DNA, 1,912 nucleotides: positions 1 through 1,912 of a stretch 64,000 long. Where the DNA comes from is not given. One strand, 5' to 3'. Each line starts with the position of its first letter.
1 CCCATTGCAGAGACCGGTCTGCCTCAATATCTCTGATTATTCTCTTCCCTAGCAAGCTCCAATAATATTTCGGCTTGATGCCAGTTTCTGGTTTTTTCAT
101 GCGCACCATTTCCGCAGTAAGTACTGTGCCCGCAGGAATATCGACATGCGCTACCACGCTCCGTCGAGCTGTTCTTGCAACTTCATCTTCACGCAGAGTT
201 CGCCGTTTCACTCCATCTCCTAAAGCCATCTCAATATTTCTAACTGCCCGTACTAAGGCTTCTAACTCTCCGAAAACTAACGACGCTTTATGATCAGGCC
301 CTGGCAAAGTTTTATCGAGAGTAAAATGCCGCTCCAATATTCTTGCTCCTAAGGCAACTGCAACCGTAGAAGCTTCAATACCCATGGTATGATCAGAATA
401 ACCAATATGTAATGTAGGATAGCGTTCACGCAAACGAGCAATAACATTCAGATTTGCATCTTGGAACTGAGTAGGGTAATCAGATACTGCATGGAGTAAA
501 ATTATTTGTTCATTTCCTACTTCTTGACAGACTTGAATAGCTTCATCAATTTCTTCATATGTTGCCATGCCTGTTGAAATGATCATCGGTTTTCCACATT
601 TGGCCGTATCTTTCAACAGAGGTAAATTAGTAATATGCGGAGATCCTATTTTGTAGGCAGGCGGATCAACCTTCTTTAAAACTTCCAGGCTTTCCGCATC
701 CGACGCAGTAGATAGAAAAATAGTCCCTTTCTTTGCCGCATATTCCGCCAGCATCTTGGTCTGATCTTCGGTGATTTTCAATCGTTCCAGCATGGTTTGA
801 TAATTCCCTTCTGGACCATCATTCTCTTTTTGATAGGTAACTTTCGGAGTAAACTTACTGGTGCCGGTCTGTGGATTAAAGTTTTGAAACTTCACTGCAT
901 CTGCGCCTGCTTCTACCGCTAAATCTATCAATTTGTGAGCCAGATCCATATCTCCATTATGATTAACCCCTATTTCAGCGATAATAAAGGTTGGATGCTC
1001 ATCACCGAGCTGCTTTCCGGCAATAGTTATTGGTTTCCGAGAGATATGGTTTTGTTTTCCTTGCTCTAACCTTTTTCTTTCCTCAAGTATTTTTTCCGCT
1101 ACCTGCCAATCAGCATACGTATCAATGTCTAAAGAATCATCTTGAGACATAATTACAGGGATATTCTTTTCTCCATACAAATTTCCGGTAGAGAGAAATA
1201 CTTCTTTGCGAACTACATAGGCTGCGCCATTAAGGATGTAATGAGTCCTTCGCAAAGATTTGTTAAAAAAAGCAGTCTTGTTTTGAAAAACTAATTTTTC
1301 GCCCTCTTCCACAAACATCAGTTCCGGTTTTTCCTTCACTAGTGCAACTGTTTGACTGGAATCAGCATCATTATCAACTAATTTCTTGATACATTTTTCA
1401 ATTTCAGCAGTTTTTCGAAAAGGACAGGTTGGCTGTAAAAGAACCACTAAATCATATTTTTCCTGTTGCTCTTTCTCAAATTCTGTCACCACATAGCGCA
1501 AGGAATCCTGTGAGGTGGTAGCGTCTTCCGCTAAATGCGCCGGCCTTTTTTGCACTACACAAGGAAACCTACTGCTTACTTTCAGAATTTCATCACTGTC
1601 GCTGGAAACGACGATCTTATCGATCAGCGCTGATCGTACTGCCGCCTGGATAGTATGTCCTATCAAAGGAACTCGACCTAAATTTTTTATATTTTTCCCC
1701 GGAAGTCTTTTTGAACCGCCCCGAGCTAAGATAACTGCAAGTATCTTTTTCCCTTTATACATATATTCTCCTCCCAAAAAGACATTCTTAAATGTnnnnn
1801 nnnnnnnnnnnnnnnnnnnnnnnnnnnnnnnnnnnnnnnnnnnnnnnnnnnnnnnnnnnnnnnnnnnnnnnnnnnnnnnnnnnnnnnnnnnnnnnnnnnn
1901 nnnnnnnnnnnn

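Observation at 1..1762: NeuA-NeuB gene fusion (CMP-nonulosonate synthetase fused upstream of the nonulosonate synthase)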

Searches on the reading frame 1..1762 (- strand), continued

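Call 80: find_encoding_contigs(protein=P0010, flank=9000, max_places=1)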
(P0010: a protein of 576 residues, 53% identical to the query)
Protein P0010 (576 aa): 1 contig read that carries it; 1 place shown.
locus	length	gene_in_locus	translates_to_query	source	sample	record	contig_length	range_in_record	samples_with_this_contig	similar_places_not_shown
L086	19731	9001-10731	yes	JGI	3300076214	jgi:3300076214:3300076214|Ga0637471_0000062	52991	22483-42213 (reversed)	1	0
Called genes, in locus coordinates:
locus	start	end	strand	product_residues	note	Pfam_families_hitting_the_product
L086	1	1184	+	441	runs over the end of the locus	PF00657:Lipase_GDSL (weak), PF13472:Lipase_GDSL_2 (weak)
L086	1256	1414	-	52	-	PF19451:DUF5989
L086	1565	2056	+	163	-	PF13404:HTH_AsnC-type, PF13412:HTH_24, PF01037:AsnC_trans_reg (weak)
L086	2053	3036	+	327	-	PF01073:3Beta_HSD, PF01370:Epimerase, PF02719:Polysacc_synt_2, PF04321:RmlD_sub_bind, PF13460:NAD_binding_10, PF16363:GDP_Man_Dehyd, PF07993:NAD_binding_4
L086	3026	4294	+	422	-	PF02558:ApbA (faint), PF03446:NAD_binding_2, PF03721:UDPG_MGDP_dh_N, PF03807:F420_oxidored (faint), PF00984:UDPG_MGDP_dh, PF03720:UDPG_MGDP_dh_C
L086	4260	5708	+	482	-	PF00977:His_biosynth, PF05690:ThiG (faint), PF03060:NMO (faint), PF01207:Dus (faint), PF00117:GATase, PF01174:SNO, PF07685:GATase_3 (weak)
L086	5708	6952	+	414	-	-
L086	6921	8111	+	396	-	PF00155:Aminotran_1_2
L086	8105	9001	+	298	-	PF00389:2-Hacid_dh, PF02826:2-Hacid_dh_C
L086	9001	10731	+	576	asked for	PF02348:CTP_transf_3, PF03102:NeuB, PF08666:SAF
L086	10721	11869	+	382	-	PF02350:Epimerase_2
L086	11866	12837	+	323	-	PF21360:PylC-like_N, PF02655:ATP-grasp_3, PF08443:RimK, PF02222:ATP-grasp (faint), PF07478:Dala_Dala_lig_C (weak), PF13535:ATP-grasp_4 (weak), PF15632:ATPgrasp_Ter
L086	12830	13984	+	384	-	PF01053:Cys_Met_Meta_PP (weak), PF00155:Aminotran_1_2 (weak), PF01041:DegT_DnrJ_EryC1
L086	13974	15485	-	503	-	PF02350:Epimerase_2, PF07388:A-2_8-polyST (weak)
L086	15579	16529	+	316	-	PF00389:2-Hacid_dh, PF02826:2-Hacid_dh_C, PF01262:AlaDh_PNT_C (weak), PF03446:NAD_binding_2 (faint)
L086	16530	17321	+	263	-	PF13489:Methyltransf_23, PF08241:Methyltransf_11, PF08242:Methyltransf_12 (weak), PF13649:Methyltransf_25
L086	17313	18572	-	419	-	-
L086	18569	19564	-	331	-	PF00534:Glycos_transf_1, PF13692:Glyco_trans_1_4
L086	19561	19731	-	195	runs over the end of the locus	PF02223:Thymidylate_kin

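Call 81: find_encoding_contigs(protein=P0005, flank=9000, max_places=1)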
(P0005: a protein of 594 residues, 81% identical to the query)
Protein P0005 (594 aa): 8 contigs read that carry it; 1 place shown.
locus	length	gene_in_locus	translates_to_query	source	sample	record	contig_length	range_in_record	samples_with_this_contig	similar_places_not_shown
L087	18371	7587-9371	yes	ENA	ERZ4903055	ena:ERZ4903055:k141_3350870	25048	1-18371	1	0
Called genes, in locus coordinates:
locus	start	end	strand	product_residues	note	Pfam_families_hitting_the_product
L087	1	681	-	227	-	?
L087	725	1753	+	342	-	PF02668:TauD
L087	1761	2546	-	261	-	PF00483:NTP_transferase, PF12804:NTP_transf_3, PF20202:DUF6564 (faint)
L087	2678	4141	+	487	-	PF00977:His_biosynth, PF01207:Dus (faint), PF03060:NMO (faint), PF05690:ThiG (faint), PF00117:GATase, PF01174:SNO (faint), PF07685:GATase_3 (weak)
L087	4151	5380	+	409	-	-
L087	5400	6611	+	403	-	PF00155:Aminotran_1_2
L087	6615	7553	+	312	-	PF00389:2-Hacid_dh, PF02826:2-Hacid_dh_C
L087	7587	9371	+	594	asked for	PF02348:CTP_transf_3, PF03102:NeuB, PF08666:SAF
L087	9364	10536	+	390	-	PF02350:Epimerase_2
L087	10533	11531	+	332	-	PF21360:PylC-like_N, PF02655:ATP-grasp_3, PF02222:ATP-grasp (weak), PF07478:Dala_Dala_lig_C (weak), PF13535:ATP-grasp_4 (faint), PF15632:ATPgrasp_Ter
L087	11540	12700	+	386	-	PF01041:DegT_DnrJ_EryC1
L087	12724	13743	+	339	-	PF00106:adh_short (weak), PF01073:3Beta_HSD, PF01370:Epimerase, PF02719:Polysacc_synt_2, PF04321:RmlD_sub_bind, PF05368:NmrA, PF16363:GDP_Man_Dehyd, PF13460:NAD_binding_10, +1 more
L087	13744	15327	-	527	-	PF27859:LIC12162, PF02350:Epimerase_2, PF04464:Glyphos_transf (weak)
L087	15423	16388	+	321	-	PF00389:2-Hacid_dh (weak), PF02826:2-Hacid_dh_C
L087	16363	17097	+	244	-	PF03848:TehB (weak), PF13489:Methyltransf_23, PF13847:Methyltransf_31, PF08241:Methyltransf_11, PF08242:Methyltransf_12, PF13649:Methyltransf_25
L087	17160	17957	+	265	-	PF05711:TylF, PF13578:Methyltransf_24 (faint)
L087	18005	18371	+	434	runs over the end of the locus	PF01467:CTP_transf_like, PF13714:PEP_mutase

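Call 82: find_encoding_contigs(protein=P0004, flank=9000, max_places=1)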
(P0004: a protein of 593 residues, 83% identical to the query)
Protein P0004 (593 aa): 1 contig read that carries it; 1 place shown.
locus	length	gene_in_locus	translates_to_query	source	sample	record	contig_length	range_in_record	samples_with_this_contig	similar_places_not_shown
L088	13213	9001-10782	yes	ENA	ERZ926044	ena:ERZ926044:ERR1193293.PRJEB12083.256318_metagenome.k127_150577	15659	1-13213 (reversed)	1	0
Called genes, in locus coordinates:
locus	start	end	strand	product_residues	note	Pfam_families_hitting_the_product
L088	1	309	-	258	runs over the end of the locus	PF13328:HD_4 (weak)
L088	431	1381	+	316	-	PF00389:2-Hacid_dh, PF07991:KARI_N (faint), PF02826:2-Hacid_dh_C, PF03446:NAD_binding_2 (weak), PF03807:F420_oxidored (weak)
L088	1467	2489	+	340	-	PF21360:PylC-like_N, PF02655:ATP-grasp_3, PF02786:CPSase_L_D2, PF15632:ATPgrasp_Ter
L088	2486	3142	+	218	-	PF00702:Hydrolase, PF12710:HAD (weak), PF13419:HAD_2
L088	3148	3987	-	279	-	PF01522:Polysacc_deac_1, PF03065:Glyco_hydro_57 (weak)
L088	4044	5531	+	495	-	PF00977:His_biosynth, PF05690:ThiG (faint), PF01180:DHO_dh (faint), PF01207:Dus (faint), PF00117:GATase, PF07685:GATase_3 (weak)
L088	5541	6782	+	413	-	-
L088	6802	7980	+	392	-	PF00155:Aminotran_1_2, PF01053:Cys_Met_Meta_PP (weak)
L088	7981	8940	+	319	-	PF00389:2-Hacid_dh, PF02826:2-Hacid_dh_C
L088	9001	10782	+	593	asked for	PF02348:CTP_transf_3, PF03102:NeuB, PF08666:SAF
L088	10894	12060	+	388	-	PF02350:Epimerase_2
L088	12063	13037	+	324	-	PF21360:PylC-like_N, PF02655:ATP-grasp_3, PF07478:Dala_Dala_lig_C (weak), PF13535:ATP-grasp_4 (faint), PF15632:ATPgrasp_Ter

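Call 84: predict_structure(alignment_id=A4)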
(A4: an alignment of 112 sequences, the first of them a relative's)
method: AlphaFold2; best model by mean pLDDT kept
length: 982 residues; sequences in the alignment: 112
mean_pLDDT: 93.6   pTM: 0.54
mean pLDDT of the five models: 93.6, 93.4, 93.4, 93.1, 92.9
residues with pLDDT >= 90: 812; 70-90: 154; 50-70: 13; < 50: 3
segments of 3 or more residues with pLDDT < 50: none
pLDDT, mean of each block of 10 residues (from residue 1): 95 91 95 98 97 98 98 95 96 97 98 97 98 98 90 90 89 93 98 95 96 96 90 60 90 94 93 97 98 93 90 88 93 97 98 95 97 96 98 97 97 96 92 94 94 96 97 97 90 95 98 86 82 95 97 93 93 96 94 75 94 94 96 94 84 96 92 95 98 95 94 96 89 89 95 93 93 93 95 95 94 91 98 96 91 98 92 95 96 95 95 92 98 98 95 92 95 84 54
secondary structure, 60 per line:
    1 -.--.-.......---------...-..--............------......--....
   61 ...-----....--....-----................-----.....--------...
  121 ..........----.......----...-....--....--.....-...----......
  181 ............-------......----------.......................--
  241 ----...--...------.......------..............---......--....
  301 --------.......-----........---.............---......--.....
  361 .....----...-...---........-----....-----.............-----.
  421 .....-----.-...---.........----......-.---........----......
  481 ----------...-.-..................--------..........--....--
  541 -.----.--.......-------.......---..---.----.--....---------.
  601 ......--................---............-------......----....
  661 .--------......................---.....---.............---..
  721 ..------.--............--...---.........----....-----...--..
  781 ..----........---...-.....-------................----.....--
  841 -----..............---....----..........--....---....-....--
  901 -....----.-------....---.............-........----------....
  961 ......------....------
elements in order (helices of 4 or more, strands of 3 or more residues): E7-13 H33-42 E49-54 H57-63 E69-72 H75-78 H84-99 E105-109 H118-130 E135-141 E150-153 E156-159 H162-166 E175-185 H186-192 E200-205 H216-238 E245-247 E250-252 E259-265 H272-285 E289-294 H297-300 H309-315 H321-328 H332-344 E348-353 H356-365 E370-372 H380-387 E393-396 H402-414 E420-425 H439-447 E452-457 H463-470 E475-480 H497-514 H523-532 E535-538 E553-556 H564-570 E600-606 H609-624 E628-635 H636-639 H647-652 E657-661 H670-691 E695-699 H703-715 E719-722 H732-743 E746-748 H752-760 H779-782 H787-794 E802-806 H814-829 E834-838 H846-859 E863-866 H871-880 E883-886 H890-893 H895-898 E902-905 E918-921 H925-937 H939-946 H957-966 H973-976

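Call 85: search_protein_representatives(protein=P0001)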
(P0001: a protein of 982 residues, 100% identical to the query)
Query: 982 residues. Proteins with E-value up to 0.001 (for the whole library): 54349; up to 1e-10: 29615; up to 1e-30: 7518. The best 150 are listed.
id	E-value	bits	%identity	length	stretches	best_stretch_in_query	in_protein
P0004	0.0e+00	1095.1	84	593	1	1-595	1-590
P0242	4.3e-155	534.8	41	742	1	246-981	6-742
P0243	4.2e-152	525.0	39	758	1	246-977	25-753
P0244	1.0e-144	500.5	38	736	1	243-971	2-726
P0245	4.1e-142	491.9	37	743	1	245-962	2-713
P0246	3.5e-140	485.5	40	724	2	257-596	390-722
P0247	9.2e-140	484.1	41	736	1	248-963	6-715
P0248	5.8e-137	474.8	41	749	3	600-974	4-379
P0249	5.8e-135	468.2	41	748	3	597-974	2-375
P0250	2.3e-133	462.9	44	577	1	1-590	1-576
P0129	4.2e-127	442.2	57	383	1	599-980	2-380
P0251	4.1e-126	438.9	40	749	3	599-969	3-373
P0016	3.4e-125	435.9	44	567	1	7-591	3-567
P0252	2.2e-117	410.1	39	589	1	5-594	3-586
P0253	2.4e-114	400.0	40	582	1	1-585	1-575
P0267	2.3e-99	350.4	31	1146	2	231-928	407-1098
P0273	2.2e-97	343.9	35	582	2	595-974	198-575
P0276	2.4e-95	337.1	36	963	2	245-591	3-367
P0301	1.4e-86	308.1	42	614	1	596-979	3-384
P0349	5.9e-82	292.8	43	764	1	600-974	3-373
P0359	1.5e-80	288.2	43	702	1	245-600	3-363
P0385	7.5e-78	279.2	38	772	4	321-589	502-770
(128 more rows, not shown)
